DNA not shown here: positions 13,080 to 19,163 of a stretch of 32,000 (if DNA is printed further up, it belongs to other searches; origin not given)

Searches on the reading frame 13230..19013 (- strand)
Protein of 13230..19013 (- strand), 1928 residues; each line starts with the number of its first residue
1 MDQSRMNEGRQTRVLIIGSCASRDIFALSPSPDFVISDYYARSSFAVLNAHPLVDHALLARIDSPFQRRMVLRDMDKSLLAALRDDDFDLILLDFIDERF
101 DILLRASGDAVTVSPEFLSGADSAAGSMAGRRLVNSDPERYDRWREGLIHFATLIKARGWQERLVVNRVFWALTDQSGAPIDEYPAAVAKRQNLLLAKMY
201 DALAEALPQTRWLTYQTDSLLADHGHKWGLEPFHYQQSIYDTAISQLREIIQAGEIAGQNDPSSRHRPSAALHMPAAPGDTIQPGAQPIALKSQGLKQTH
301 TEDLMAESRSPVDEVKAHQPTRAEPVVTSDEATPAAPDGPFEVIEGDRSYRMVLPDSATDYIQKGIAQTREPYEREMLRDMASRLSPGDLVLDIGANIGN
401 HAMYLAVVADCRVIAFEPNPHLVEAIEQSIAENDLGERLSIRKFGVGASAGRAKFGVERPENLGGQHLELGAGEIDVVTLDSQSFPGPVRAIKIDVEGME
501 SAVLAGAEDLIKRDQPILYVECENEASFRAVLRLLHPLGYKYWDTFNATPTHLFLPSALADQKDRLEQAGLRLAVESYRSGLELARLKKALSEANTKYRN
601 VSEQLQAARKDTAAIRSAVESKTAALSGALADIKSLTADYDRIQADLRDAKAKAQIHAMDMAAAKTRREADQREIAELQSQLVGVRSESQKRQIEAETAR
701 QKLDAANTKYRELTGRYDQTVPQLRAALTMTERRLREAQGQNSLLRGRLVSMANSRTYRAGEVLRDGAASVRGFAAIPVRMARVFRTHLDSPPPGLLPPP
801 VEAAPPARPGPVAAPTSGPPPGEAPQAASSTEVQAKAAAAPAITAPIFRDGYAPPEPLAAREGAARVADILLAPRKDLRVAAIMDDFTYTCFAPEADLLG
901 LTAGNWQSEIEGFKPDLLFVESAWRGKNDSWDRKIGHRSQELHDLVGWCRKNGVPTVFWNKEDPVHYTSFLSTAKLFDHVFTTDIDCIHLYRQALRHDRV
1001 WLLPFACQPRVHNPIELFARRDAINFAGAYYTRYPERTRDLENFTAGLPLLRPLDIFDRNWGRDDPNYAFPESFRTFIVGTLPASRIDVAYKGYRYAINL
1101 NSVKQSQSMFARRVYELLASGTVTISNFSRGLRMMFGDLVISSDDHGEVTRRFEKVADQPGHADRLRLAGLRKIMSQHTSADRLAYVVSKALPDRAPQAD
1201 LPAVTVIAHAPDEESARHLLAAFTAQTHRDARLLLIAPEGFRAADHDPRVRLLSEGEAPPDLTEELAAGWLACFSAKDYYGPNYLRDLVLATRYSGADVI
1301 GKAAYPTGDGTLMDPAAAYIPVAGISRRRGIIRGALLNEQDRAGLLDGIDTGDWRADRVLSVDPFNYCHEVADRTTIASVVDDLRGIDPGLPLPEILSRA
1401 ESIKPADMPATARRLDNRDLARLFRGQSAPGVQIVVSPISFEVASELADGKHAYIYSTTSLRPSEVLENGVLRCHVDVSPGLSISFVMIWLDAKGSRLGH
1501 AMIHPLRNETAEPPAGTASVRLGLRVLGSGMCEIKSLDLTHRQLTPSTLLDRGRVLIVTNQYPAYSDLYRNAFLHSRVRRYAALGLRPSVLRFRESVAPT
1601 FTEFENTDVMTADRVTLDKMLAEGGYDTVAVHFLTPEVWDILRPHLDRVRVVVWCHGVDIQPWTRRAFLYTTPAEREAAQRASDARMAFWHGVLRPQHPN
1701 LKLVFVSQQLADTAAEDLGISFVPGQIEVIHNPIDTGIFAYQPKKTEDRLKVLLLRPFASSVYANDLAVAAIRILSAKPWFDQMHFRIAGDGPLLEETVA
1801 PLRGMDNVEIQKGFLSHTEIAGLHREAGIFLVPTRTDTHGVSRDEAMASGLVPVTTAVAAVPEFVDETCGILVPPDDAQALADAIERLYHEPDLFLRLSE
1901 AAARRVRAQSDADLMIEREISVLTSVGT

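Call 35: search_protein_families(library=pfam, proteins=[window:13230-19013:-], max_evalue=0.001)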
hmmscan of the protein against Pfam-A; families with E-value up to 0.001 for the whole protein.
window:13230-19013:- (1928 aa): 8 families
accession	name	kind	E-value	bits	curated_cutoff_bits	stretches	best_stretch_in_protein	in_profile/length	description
PF19786.4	DUF6270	-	1.4e-62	212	27.5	1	16-235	1-222/222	Family of unknown function (DUF6270)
PF13692.12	Glyco_trans_1_4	-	1.5e-18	67.9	27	1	1766-1890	18-141/142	Glycosyl transferases group 1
PF13524.12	Glyco_trans_1_2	-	3.4e-15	56.7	25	1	1073-1187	27-142/144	Glycosyl transferase-like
PF00534.26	Glycos_transf_1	-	3.9e-15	56.3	26.4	1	1766-1904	31-171/172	Glycosyl transferases group 1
PF05050.19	Methyltransf_21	-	6.4e-14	52.9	22.7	1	393-542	1-173/173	Methyltransferase FkbM domain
PF13439.12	Glyco_transf_4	-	3.9e-07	30.7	28.5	1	1594-1736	41-168/170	Glycosyltransferase Family 4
PF02475.24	TRM5-TYW2_MTfase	-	5.2e-05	23.7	28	1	380-439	29-89/164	TRM5/TYW2 methyltransferase domain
PF07926.17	TPR_MLP1_2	-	6.6e-05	23.4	36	1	629-749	6-126/129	TPR/MLP1/MLP2-like protein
